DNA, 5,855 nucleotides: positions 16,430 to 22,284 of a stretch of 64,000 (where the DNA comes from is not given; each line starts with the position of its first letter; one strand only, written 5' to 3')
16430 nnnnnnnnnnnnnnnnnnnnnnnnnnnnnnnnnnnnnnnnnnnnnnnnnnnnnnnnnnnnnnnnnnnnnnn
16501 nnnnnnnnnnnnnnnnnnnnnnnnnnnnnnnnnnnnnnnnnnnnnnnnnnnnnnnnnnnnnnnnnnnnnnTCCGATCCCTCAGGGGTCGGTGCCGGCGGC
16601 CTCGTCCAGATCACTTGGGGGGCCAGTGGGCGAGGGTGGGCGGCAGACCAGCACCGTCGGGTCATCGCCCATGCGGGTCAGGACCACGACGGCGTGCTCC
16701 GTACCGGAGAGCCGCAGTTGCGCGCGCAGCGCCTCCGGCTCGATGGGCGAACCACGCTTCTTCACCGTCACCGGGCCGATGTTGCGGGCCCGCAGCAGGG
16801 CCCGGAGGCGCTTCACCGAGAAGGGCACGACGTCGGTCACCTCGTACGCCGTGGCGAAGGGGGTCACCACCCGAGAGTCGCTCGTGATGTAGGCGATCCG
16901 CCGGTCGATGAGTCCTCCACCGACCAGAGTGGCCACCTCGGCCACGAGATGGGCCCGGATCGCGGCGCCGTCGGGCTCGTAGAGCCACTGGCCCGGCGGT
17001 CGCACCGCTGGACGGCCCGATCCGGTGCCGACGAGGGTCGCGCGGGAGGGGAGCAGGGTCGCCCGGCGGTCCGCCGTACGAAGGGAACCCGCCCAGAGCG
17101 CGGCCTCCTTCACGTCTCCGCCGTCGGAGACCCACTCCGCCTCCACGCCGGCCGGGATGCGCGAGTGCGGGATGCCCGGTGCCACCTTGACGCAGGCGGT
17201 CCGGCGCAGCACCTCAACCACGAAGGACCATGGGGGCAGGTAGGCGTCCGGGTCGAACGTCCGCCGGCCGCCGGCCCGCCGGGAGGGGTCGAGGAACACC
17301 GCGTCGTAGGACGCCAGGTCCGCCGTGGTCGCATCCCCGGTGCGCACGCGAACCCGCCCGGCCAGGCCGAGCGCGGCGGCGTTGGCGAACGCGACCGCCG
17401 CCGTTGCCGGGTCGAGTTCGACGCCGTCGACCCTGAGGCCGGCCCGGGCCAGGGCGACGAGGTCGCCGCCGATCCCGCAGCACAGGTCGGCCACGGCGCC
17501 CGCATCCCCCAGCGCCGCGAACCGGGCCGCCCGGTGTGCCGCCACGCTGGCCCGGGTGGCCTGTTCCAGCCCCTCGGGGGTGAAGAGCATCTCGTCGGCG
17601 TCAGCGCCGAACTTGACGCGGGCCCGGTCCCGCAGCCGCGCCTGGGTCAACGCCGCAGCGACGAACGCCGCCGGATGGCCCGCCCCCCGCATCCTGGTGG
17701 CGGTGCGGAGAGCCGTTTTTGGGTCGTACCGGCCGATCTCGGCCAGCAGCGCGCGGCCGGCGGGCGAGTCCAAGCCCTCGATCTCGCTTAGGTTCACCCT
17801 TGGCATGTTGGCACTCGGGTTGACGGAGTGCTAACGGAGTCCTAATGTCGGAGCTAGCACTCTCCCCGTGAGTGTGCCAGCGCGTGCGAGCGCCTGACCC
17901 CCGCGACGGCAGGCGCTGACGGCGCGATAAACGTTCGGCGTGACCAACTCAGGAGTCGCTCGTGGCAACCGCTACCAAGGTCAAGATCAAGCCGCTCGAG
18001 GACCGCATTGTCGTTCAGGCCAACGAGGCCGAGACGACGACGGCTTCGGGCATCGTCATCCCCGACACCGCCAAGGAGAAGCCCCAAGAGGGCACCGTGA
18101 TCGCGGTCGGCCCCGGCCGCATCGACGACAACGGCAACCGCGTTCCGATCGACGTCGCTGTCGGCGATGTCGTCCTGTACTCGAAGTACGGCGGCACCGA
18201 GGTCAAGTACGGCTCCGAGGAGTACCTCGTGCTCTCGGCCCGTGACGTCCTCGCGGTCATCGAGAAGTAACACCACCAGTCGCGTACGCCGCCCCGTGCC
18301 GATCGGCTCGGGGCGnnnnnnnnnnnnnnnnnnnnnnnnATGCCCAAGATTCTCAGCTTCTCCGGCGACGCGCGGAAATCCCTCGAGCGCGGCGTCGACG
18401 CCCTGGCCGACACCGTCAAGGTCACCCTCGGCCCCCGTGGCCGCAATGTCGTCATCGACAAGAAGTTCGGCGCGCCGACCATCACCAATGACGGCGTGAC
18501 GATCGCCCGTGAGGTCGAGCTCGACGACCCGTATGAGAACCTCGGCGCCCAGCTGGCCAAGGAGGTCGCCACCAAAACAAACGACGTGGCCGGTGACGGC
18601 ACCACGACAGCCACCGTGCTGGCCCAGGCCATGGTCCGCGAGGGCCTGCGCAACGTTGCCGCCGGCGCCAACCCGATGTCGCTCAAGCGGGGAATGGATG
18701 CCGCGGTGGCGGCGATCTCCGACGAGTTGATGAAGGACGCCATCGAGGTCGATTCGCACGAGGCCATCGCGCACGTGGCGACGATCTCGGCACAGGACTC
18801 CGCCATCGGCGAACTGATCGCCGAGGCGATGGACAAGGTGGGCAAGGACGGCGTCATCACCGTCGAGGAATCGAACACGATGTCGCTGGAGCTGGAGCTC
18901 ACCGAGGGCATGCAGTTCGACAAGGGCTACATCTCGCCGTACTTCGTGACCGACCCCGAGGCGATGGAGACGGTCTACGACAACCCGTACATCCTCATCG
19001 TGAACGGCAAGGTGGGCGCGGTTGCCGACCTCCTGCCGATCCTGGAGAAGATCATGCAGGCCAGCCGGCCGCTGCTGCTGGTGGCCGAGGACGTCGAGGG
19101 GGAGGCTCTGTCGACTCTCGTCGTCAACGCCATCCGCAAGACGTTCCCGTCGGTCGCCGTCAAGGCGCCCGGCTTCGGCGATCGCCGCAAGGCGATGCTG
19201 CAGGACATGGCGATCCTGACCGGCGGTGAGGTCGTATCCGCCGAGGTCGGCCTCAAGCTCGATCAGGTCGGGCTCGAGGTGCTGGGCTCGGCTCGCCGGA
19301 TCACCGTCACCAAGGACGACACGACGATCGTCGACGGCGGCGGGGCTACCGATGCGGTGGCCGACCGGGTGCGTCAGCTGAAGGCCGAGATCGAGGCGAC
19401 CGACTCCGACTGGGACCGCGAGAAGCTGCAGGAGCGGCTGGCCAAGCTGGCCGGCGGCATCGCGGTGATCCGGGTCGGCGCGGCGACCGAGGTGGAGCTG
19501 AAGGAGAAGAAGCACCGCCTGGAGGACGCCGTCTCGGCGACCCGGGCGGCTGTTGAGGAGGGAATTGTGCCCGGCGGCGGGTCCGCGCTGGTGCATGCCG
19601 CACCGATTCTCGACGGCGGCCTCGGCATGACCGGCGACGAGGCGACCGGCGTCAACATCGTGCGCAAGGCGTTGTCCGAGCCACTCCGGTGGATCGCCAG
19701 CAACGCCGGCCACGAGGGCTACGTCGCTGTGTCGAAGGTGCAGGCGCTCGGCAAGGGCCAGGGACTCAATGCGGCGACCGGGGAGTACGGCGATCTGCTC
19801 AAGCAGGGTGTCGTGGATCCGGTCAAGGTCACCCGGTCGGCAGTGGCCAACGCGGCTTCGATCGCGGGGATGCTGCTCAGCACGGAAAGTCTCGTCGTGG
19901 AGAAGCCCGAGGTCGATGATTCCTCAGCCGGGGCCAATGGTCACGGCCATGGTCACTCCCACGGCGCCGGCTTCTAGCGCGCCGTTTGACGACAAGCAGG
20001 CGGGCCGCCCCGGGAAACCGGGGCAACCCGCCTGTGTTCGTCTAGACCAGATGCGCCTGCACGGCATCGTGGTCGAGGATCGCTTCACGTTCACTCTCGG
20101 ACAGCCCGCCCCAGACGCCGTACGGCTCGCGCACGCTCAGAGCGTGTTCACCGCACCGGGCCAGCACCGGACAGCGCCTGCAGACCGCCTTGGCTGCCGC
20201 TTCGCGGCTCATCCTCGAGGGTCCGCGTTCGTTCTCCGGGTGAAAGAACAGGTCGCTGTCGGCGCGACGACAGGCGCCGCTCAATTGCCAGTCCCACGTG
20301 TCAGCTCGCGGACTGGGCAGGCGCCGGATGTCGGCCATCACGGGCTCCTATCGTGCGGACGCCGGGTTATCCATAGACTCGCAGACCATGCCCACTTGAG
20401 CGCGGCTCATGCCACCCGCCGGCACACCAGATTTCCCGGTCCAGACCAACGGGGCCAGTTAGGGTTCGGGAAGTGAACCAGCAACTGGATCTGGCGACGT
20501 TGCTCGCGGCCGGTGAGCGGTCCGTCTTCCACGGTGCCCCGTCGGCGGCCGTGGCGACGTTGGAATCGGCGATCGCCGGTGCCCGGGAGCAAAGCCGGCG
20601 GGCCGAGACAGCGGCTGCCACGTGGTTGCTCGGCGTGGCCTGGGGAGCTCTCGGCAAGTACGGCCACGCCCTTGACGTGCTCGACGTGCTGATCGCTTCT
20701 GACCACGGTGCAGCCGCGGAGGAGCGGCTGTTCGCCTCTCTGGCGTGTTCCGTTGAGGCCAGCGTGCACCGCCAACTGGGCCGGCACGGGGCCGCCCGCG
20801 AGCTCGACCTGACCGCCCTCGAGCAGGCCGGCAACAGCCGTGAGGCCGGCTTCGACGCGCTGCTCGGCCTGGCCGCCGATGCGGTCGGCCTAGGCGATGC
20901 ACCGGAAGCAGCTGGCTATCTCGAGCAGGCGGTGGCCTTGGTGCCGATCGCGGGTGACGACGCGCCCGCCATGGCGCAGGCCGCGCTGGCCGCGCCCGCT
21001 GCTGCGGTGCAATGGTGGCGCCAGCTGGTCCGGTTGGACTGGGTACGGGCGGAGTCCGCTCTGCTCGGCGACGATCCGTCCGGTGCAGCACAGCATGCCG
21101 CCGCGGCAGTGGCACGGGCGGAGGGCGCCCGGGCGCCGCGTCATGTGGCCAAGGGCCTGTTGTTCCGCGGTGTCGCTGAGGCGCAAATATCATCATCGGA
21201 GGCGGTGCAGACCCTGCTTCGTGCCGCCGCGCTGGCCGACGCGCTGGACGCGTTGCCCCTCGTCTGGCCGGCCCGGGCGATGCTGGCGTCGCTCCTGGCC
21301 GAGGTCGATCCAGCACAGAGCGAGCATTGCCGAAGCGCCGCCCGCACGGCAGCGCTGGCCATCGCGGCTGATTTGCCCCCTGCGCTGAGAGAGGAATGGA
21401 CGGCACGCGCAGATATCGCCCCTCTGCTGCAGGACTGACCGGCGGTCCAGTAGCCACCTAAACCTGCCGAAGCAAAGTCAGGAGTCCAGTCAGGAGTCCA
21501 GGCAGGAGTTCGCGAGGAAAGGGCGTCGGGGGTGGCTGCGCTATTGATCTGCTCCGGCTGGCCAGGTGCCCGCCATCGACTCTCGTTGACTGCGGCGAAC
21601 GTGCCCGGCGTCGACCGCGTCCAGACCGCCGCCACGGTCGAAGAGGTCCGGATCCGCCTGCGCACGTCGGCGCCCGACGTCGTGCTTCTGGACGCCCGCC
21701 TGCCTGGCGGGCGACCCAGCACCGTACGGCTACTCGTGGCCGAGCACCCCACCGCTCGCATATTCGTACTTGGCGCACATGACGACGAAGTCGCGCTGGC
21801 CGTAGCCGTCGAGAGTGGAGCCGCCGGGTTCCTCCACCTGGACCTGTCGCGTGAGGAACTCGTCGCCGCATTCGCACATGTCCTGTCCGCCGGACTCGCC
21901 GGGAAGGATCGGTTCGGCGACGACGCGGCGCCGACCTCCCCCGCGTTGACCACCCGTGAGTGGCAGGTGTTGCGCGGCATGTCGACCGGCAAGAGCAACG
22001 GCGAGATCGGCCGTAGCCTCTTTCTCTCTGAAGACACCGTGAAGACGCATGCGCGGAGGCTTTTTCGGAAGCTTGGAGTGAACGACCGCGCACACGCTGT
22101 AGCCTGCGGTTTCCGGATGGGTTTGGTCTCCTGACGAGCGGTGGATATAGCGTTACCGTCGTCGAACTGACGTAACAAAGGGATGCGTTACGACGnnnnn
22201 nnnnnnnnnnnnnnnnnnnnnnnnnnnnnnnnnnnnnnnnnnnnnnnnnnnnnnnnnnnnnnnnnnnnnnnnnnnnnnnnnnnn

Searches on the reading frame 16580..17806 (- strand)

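Call 43: search_protein_families(library=pfam, proteins=[window:16580-17806:-], max_evalue=0.1)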
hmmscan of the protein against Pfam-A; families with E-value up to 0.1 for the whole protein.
window:16580-17806:- (408 aa): 9 families
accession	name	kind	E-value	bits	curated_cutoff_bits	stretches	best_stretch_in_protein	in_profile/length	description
PF18096.6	Thump_like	-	4.7e-23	81.3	26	1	319-390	2-78/78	THUMP domain-like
PF13649.12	Methyltransf_25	-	4.4e-07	30.9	27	1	105-172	1-70/97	Methyltransferase domain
PF09445.16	Methyltransf_15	-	7.6e-06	26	22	1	104-161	3-60/165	RNA cap guanine-N2 methyltransferase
PF08241.18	Methyltransf_11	-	0.0017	19.4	21.2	1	107-171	2-65/95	Methyltransferase domain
PF08242.18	Methyltransf_12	-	0.003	18.7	30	1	107-171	2-70/98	Methyltransferase domain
PF13847.12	Methyltransf_31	-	0.0069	16.5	27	1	102-173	4-81/145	Methyltransferase domain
PF03602.21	Cons_hypoth95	-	0.0075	16.4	24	1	82-174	19-121/182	Conserved hypothetical protein 95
PF05175.20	MTS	-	0.01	15.9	23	1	101-180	31-112/170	Methyltransferase small domain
PF13489.12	Methyltransf_23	-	0.08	13.1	27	0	85-139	5-60/164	Methyltransferase domain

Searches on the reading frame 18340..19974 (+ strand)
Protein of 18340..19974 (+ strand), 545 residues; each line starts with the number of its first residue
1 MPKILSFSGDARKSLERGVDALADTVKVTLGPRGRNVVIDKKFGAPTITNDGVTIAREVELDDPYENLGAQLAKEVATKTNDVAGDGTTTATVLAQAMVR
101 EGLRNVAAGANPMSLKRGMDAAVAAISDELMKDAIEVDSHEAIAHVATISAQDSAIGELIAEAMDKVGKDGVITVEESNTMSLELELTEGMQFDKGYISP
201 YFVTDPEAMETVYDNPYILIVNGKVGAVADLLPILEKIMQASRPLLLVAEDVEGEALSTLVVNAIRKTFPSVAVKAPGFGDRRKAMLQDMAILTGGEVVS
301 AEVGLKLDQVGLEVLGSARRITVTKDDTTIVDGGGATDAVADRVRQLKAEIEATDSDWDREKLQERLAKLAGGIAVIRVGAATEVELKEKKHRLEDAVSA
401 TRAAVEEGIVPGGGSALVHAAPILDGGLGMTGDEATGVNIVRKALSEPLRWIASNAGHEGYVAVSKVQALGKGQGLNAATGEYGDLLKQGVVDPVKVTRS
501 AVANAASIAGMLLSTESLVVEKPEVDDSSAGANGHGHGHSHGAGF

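Call 23: find_homologous_proteins(query=window:18340-19974:+, max_evalue=1e-100)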
Query seq(545 aa) (545 aa): 8000 proteins with E <= 1e-100 among 8000 candidates; the best 120 are listed.
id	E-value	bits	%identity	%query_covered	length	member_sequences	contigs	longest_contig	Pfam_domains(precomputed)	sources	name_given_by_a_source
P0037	0.0e+0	1148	100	100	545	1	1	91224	PF00118.30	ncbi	-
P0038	0.0e+0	1059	93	100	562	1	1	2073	PF00118.30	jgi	-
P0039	0.0e+0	1058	91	97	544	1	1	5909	PF00118.30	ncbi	-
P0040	0.0e+0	1056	90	100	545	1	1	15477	PF00118.30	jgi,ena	-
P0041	0.0e+0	1055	91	100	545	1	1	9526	PF00118.30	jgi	-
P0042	0.0e+0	1055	93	100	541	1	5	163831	PF00118.30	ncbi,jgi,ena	-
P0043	0.0e+0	1048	91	96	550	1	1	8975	PF00118.30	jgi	jgi:chaperonin GroEL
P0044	0.0e+0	1045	91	96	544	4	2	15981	PF00118.30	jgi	jgi:chaperonin GroEL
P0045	0.0e+0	1041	91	100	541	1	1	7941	PF00118.30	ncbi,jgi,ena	-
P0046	0.0e+0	1040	90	96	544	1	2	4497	PF00118.30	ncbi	-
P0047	0.0e+0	1037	90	97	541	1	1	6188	PF00118.30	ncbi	-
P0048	0.0e+0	1035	91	100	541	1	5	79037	PF00118.30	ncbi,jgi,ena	-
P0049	0.0e+0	1032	89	100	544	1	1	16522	PF00118.30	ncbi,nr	ncbi:MAG: chaperonin GroEL [Actinomycetota bacterium]|nr:chaperonin GroEL [Actinomycetota bacterium]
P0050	0.0e+0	1027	90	99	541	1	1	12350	PF00118.30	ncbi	ncbi:MAG: chaperonin GroEL [Mycobacteriales bacterium]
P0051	1.9e-276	936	82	98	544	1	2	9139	PF00118.30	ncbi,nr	ncbi:MAG: chaperonin GroEL [Actinomycetota bacterium]|nr:chaperonin GroEL [Actinomycetota bacterium]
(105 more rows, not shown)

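Call 68: find_encoding_contigs(protein=P0042, flank=10000, max_places=2)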
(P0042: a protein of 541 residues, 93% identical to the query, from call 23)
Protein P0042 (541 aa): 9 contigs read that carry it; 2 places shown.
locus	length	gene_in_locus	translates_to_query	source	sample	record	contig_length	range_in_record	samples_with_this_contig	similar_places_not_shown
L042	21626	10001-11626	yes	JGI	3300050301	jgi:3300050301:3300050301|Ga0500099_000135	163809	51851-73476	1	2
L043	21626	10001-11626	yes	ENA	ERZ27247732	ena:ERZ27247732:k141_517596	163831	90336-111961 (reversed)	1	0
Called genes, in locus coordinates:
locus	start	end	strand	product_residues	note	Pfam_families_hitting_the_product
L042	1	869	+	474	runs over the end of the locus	PF03853:YjeF_N, PF01256:Carb_kinase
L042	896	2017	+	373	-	PF01168:Ala_racemase_N, PF00842:Ala_racemase_C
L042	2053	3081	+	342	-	PF12146:Hydrolase_4, PF00561:Abhydrolase_1, PF12697:Abhydrolase_6, PF00326:Peptidase_S9 (faint), PF00975:Thioesterase (weak)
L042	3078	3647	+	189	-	PF03167:UDG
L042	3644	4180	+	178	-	PF02367:TsaE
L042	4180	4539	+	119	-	-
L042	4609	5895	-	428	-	PF17164:DUF5122 (faint)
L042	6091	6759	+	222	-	PF00814:TsaD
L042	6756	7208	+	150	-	PF00583:Acetyltransf_1, PF13673:Acetyltransf_10, PF13508:Acetyltransf_7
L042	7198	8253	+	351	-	PF00814:TsaD, PF22521:HypF_C_2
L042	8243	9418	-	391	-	PF18096:Thump_like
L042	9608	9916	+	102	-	PF00166:Cpn10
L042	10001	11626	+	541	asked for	PF00118:Cpn60_TCP1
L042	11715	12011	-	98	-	PF02467:Whib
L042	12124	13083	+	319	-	-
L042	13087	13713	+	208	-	PF00072:Response_reg (weak), PF00196:GerE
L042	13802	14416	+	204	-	PF07638:Sigma70_ECF (weak), PF04542:Sigma70_r2, PF08281:Sigma70_r4_2, PF04545:Sigma70_r4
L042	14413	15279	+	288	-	PF16751:RsdA_SigD_bd (weak)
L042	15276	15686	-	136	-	PF17252:DUF5319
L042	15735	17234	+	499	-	PF00478:IMPDH, PF00571:CBS, PF03060:NMO (weak), PF01070:FMN_dh (weak)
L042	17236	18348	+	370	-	PF00478:IMPDH, PF01070:FMN_dh (weak)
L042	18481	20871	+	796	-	PF02463:SMC_N (faint), PF20703:nSTAND1 (faint), PF13555:AAA_29 (faint), PF00684:DnaJ_CXXCXGXG (faint), PF00005:ABC_tran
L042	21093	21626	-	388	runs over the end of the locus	PF01546:Peptidase_M20, PF07687:M20_dimer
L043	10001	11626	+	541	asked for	PF00118:Cpn60_TCP1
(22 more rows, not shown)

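Call 69: find_encoding_contigs(protein=P0048, flank=10000, max_places=2)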
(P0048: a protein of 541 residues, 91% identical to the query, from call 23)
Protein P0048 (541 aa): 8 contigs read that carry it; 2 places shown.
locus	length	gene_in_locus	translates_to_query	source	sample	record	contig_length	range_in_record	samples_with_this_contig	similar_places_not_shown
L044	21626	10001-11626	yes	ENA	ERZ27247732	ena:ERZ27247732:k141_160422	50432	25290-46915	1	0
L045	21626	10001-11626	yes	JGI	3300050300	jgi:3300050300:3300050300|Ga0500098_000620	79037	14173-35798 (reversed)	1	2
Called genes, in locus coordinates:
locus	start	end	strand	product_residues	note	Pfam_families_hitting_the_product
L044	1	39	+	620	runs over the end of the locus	PF13522:GATase_6, PF13537:GATase_7, PF01380:SIS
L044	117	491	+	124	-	PF01648:ACPS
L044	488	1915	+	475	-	PF03853:YjeF_N, PF01256:Carb_kinase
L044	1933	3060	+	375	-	PF01168:Ala_racemase_N, PF00842:Ala_racemase_C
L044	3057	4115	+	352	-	PF12146:Hydrolase_4, PF00561:Abhydrolase_1, PF12697:Abhydrolase_6, PF00975:Thioesterase (weak), PF08386:Abhydrolase_4 (faint)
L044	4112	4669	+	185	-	PF03167:UDG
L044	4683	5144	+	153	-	PF02367:TsaE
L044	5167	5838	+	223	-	PF00814:TsaD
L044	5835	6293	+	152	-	PF00583:Acetyltransf_1, PF13673:Acetyltransf_10, PF13508:Acetyltransf_7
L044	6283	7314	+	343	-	PF00814:TsaD, PF22521:HypF_C_2 (weak)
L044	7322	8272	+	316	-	PF01699:Na_Ca_ex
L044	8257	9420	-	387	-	PF18096:Thump_like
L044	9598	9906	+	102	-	PF00166:Cpn10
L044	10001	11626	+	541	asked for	PF00118:Cpn60_TCP1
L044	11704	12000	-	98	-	PF02467:Whib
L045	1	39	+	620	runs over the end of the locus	PF13522:GATase_6, PF13537:GATase_7, PF01380:SIS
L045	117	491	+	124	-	PF01648:ACPS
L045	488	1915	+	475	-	PF03853:YjeF_N, PF01256:Carb_kinase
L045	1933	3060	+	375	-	PF01168:Ala_racemase_N, PF00842:Ala_racemase_C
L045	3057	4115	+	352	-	PF12146:Hydrolase_4, PF00561:Abhydrolase_1, PF12697:Abhydrolase_6, PF00975:Thioesterase (weak), PF08386:Abhydrolase_4 (faint)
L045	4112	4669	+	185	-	PF03167:UDG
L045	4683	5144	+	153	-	PF02367:TsaE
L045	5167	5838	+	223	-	PF00814:TsaD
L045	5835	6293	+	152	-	PF00583:Acetyltransf_1, PF13673:Acetyltransf_10, PF13508:Acetyltransf_7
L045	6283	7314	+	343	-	PF00814:TsaD, PF22521:HypF_C_2 (weak)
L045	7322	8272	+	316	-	PF01699:Na_Ca_ex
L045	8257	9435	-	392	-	PF18096:Thump_like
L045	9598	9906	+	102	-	PF00166:Cpn10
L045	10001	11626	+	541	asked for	PF00118:Cpn60_TCP1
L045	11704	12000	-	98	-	PF02467:Whib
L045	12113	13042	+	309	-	-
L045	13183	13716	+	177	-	PF00072:Response_reg (weak), PF00196:GerE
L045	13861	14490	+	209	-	PF04542:Sigma70_r2, PF04545:Sigma70_r4, PF08281:Sigma70_r4_2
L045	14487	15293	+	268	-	PF16751:RsdA_SigD_bd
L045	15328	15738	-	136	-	PF17252:DUF5319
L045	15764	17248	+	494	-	PF00478:IMPDH, PF03060:NMO (faint), PF00571:CBS, PF01070:FMN_dh (weak)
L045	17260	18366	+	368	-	PF00478:IMPDH, PF01070:FMN_dh (weak)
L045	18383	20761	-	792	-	PF02463:SMC_N (faint), PF13555:AAA_29 (faint), PF20703:nSTAND1 (faint), PF00684:DnaJ_CXXCXGXG (faint), PF00005:ABC_tran (weak)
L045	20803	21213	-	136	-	PF00903:Glyoxalase, PF18029:Glyoxalase_6 (weak)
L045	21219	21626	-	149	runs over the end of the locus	PF12833:HTH_18, PF00165:HTH_AraC (weak)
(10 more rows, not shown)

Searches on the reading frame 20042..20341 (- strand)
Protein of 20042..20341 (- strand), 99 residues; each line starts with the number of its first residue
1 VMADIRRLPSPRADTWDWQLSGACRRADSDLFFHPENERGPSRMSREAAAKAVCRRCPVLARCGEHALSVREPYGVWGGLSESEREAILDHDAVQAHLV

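Call 74: search_protein_families(library=pfam, proteins=[window:20042-20341:-], max_evalue=0.01)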
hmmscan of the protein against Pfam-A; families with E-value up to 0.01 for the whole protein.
window:20042-20341:- (99 aa): 1 family
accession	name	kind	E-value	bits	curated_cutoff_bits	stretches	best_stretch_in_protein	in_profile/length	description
PF02467.21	Whib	-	1e-25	90.5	23.6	1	18-87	1-64/65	Transcription factor WhiB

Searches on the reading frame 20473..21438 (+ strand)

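Call 46: search_protein_families(library=pfam, proteins=[window:20473-21438:+], max_evalue=0.0001)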
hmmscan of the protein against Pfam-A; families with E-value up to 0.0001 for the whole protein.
window:20473-21438:+ (321 aa): 1 family
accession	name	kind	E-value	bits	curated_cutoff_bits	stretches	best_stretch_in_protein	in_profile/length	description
PF13424.12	TPR_12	-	1.4e-05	25.6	30.1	1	96-156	10-74/77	Tetratricopeptide repeat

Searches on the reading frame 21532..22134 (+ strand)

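Call 46: search_protein_families(library=pfam, proteins=[window:21532-22134:+], max_evalue=0.0001)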
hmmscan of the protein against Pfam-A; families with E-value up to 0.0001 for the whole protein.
window:21532-22134:+ (200 aa): 2 families
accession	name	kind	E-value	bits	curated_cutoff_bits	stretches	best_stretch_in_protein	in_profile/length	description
PF00196.25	GerE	-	4.5e-19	68.3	23.5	1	138-190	2-54/57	Bacterial regulatory proteins, luxR family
PF00072.30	Response_reg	-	4.2e-09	37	30.2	1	24-113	20-109/111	Response regulator receiver domain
